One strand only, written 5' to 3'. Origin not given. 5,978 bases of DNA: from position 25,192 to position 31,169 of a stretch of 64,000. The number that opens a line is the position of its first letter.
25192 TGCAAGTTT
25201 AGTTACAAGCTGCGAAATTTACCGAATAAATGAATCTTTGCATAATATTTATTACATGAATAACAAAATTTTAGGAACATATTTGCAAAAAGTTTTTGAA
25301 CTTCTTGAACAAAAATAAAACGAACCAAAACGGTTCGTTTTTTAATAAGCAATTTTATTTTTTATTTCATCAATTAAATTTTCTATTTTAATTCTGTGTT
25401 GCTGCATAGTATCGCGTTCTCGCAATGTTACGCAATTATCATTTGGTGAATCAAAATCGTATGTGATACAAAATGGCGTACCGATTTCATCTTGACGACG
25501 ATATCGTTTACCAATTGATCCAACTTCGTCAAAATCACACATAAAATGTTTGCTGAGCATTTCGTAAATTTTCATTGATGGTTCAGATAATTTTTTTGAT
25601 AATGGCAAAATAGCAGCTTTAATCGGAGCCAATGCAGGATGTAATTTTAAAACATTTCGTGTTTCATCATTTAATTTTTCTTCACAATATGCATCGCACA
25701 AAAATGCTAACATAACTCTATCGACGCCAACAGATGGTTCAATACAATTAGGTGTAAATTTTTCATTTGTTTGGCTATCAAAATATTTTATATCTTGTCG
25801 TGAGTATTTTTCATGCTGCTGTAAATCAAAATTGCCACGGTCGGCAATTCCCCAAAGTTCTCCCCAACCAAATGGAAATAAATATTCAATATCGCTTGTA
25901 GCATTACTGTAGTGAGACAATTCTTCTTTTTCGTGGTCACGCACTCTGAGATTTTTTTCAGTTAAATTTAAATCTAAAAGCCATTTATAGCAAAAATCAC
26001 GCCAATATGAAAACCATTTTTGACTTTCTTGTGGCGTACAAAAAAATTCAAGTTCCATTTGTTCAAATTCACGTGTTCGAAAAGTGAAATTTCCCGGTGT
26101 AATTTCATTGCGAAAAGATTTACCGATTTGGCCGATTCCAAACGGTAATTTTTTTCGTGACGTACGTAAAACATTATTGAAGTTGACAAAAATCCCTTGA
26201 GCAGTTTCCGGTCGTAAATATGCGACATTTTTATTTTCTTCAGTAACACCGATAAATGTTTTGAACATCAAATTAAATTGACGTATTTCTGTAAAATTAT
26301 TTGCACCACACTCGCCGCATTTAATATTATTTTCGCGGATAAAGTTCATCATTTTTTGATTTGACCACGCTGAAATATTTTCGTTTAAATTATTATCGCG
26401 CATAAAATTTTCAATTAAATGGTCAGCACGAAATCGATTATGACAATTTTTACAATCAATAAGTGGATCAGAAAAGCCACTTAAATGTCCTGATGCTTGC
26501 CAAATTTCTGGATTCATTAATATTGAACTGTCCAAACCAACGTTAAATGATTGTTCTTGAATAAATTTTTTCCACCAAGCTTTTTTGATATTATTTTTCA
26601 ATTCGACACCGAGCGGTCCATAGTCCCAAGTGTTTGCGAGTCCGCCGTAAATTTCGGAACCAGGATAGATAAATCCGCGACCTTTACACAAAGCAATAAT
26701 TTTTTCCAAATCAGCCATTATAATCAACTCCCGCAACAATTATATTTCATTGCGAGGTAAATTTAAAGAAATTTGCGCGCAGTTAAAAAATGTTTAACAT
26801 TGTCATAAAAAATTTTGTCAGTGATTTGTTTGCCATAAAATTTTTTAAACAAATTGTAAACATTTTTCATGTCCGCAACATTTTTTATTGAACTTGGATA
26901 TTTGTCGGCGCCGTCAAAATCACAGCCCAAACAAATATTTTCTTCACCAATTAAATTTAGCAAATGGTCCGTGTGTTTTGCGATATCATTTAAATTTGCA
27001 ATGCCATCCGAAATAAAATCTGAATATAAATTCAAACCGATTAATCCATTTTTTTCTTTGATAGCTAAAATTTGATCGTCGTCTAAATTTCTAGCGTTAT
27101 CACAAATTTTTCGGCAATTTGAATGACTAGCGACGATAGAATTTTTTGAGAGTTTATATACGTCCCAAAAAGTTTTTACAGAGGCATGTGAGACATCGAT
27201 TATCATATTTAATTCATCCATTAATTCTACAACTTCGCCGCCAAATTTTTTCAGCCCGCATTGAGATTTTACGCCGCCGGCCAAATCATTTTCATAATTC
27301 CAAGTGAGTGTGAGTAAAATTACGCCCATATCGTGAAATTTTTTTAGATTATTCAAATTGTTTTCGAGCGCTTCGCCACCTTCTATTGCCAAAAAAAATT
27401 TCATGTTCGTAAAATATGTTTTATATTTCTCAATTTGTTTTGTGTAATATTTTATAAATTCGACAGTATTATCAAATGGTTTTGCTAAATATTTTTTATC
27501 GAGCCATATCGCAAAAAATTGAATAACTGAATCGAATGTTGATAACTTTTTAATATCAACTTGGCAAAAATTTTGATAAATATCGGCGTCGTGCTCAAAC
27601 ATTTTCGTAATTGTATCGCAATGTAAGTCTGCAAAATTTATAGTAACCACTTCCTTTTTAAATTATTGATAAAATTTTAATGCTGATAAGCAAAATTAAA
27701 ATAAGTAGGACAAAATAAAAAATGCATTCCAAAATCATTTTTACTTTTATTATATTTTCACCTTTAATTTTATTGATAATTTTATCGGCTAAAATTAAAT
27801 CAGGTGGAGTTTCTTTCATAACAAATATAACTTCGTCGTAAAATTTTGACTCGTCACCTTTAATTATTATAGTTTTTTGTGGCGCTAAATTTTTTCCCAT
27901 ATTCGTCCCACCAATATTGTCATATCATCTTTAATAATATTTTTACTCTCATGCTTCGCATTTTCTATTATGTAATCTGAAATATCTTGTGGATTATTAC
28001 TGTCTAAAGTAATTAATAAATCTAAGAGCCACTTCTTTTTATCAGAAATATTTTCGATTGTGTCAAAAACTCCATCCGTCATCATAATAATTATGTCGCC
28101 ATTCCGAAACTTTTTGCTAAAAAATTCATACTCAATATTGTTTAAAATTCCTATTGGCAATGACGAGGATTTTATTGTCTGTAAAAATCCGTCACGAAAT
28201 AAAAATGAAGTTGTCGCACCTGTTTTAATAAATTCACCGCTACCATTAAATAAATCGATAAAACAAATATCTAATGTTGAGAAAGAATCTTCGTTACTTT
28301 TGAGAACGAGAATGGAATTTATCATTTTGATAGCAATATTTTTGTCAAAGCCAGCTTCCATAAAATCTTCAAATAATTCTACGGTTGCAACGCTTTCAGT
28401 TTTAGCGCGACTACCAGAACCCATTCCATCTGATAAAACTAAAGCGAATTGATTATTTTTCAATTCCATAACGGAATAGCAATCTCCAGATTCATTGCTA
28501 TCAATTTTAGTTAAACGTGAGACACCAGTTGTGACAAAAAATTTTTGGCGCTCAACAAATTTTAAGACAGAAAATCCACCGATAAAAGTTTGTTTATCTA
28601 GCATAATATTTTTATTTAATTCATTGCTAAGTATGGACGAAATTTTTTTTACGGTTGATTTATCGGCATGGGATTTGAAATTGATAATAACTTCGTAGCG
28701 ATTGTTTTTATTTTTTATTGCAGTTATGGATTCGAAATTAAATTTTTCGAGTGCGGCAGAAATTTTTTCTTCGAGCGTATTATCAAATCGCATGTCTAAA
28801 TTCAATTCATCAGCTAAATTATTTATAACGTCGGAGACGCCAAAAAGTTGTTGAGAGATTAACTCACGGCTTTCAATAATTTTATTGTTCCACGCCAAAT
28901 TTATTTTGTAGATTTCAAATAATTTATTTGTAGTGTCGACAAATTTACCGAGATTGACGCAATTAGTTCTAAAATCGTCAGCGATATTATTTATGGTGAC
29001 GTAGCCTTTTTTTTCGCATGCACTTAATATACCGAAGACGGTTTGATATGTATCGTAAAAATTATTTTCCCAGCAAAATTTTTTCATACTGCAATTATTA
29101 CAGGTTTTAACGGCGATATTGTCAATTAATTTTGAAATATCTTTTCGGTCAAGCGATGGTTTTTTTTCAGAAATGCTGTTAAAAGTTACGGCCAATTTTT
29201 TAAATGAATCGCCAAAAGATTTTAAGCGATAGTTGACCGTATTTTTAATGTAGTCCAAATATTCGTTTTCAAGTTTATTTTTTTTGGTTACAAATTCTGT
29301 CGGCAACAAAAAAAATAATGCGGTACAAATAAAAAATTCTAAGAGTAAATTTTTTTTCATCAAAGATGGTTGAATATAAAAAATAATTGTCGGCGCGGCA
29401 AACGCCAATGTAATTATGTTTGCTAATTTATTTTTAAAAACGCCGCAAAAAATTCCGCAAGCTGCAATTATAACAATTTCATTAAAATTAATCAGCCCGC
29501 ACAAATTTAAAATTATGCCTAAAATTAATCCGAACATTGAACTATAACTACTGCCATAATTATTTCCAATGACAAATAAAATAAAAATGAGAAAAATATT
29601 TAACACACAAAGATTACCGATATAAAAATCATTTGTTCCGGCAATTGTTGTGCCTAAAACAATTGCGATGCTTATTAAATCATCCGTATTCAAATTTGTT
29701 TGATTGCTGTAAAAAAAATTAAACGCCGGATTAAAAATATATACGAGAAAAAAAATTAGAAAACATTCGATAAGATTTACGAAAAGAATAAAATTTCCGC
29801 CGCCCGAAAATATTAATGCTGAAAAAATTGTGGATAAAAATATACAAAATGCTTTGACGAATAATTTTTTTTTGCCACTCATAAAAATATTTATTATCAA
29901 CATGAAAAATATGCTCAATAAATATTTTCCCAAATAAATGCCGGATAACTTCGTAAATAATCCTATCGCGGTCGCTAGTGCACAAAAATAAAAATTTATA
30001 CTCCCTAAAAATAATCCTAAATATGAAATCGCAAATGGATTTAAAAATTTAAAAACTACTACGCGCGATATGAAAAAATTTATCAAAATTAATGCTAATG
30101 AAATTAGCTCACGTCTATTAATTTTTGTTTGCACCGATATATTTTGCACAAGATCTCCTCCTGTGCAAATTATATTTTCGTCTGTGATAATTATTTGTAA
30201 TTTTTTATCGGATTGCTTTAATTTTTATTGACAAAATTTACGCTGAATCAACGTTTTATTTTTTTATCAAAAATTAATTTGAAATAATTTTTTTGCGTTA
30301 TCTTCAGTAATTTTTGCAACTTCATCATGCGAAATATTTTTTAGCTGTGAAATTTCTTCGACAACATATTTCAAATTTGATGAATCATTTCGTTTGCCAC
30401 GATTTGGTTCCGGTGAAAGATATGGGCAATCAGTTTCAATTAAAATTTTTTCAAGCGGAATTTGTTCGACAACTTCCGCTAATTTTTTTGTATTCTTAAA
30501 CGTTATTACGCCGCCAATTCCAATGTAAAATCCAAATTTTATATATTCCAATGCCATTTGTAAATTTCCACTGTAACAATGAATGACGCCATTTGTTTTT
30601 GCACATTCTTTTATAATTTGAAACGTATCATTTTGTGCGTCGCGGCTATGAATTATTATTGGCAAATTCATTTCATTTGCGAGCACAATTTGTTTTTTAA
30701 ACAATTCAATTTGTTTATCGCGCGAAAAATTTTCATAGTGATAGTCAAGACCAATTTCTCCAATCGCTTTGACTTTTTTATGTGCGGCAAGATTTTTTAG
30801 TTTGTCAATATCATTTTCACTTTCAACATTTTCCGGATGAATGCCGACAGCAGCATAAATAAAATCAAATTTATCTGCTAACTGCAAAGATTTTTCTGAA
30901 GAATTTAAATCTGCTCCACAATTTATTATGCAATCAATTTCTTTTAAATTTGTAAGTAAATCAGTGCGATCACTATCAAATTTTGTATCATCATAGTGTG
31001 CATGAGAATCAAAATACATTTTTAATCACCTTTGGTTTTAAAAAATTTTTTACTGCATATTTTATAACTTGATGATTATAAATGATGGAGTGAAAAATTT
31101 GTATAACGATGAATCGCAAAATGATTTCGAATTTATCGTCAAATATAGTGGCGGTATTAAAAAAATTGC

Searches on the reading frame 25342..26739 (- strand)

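Call 70: search_protein_families(library=pfam, proteins=[window:25342-26739:-], max_evalue=0.001)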
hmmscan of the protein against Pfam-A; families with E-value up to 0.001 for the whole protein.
window:25342-26739:- (465 aa): 2 families
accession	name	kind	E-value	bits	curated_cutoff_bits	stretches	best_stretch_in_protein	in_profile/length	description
PF03129.25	HGTP_anticodon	-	1.6e-19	70.2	21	1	374-461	1-93/94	Anticodon binding domain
PF00587.30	tRNA-synt_2b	-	1.4e-12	48.5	29.3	1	166-347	4-176/179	tRNA synthetase class II core domain (G, H, P, S and T)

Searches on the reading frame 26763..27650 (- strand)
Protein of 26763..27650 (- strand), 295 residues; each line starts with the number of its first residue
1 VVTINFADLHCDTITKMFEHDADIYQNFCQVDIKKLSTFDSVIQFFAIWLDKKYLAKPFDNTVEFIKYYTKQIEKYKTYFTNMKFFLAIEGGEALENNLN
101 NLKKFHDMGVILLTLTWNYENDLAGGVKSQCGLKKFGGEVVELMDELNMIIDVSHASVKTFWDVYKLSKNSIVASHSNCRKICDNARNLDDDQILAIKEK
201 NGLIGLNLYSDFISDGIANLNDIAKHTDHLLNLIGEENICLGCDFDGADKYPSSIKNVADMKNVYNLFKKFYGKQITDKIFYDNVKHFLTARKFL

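Call 70: search_protein_families(library=pfam, proteins=[window:26763-27650:-], max_evalue=0.001)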
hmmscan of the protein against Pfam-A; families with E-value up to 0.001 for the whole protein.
window:26763-27650:- (295 aa): 1 family
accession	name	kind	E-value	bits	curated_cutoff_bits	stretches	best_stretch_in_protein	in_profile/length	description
PF01244.27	Peptidase_M19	-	6.1e-73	246.2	26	1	3-289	5-317/319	Membrane dipeptidase (Peptidase family M19)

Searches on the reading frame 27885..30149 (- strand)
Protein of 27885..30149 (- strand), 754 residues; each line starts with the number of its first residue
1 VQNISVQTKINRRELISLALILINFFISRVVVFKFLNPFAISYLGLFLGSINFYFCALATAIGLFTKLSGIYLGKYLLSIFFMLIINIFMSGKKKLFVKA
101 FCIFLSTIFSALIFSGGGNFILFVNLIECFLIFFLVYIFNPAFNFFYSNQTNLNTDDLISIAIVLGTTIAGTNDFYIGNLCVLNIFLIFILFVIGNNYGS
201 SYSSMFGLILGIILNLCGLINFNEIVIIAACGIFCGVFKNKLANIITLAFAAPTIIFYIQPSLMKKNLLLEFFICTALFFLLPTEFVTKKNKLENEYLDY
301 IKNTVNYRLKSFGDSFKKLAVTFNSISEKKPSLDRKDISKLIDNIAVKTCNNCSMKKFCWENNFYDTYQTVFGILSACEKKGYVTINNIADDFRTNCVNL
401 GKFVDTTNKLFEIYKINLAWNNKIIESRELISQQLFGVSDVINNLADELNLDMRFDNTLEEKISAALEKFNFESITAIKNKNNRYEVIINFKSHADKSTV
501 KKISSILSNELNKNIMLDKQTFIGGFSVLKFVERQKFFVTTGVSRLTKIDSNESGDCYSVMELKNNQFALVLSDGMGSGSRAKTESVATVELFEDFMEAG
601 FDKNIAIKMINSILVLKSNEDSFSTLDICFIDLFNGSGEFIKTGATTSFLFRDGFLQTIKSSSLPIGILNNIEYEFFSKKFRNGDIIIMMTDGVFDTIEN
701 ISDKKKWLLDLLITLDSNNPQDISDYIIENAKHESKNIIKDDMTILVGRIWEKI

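Call 31: search_protein_families(library=pfam, proteins=[window:27885-30149:-], max_evalue=0.001)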
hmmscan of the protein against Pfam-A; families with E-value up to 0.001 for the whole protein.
window:27885-30149:- (754 aa): 2 families
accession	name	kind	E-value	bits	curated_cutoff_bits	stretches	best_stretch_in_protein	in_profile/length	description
PF19732.4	SpoIIE_N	-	2.1e-65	221.9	27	1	17-548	41-600/605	Stage II sporulation protein E N-terminal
PF07228.17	SpoIIE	-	2.2e-29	103.2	25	1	566-749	3-190/192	Stage II sporulation protein E (SpoIIE)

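Call 73: find_related_loci(query=window:27885-30149:-, collection=genome_contigs, flank=1000)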
Query window:27885-30149:- (754 aa) in genome_contigs; peptide patterns used: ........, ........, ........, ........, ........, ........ (x = any residue, [..] = any of these).
83 stretches matched a pattern; 3 encode a relative of the query (tblastn E <= 1e-3); 3 distinct loci.
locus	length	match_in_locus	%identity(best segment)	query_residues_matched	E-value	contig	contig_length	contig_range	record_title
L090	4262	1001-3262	98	1-754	0e+0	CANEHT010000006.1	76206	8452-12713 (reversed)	MAG TPA_asm: uncultured Clostridia bacterium isolate SRR18439544_bin.30_metawrap_v1.3_MAG genome assembly, contig: NODE.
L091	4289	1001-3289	63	1-752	0e+0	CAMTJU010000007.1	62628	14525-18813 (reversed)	MAG TPA_asm: uncultured Clostridia bacterium isolate SRR12464003_bin.1_metawrap_v1.3_MAG genome assembly, contig: NODE.2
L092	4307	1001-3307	25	1-752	3e-65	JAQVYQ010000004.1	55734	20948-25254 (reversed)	MAG: Tissierellia bacterium isolate STF2_153 NODE_1094_length_55734_cov_12.889061_Sandtown_F2, whole genome shotgun sequ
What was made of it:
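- SpoIIE is 98% identical in the genome whose P alleles are ~50% identical (call 73).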

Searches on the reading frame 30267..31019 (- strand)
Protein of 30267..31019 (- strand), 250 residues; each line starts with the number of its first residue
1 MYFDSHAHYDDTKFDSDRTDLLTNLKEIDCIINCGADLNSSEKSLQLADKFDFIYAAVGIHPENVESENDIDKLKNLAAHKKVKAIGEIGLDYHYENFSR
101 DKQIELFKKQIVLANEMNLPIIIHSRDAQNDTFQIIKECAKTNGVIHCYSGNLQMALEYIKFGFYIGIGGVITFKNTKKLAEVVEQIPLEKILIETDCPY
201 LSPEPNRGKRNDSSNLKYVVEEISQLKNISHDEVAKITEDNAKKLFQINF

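Call 70: search_protein_families(library=pfam, proteins=[window:30267-31019:-], max_evalue=0.001)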
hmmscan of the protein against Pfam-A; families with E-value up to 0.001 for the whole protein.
window:30267-31019:- (250 aa): 1 family
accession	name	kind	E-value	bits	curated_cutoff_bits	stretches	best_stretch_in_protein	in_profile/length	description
PF01026.27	TatD_DNase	-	1.1e-85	287.5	27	1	3-247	1-253/253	TatD related DNase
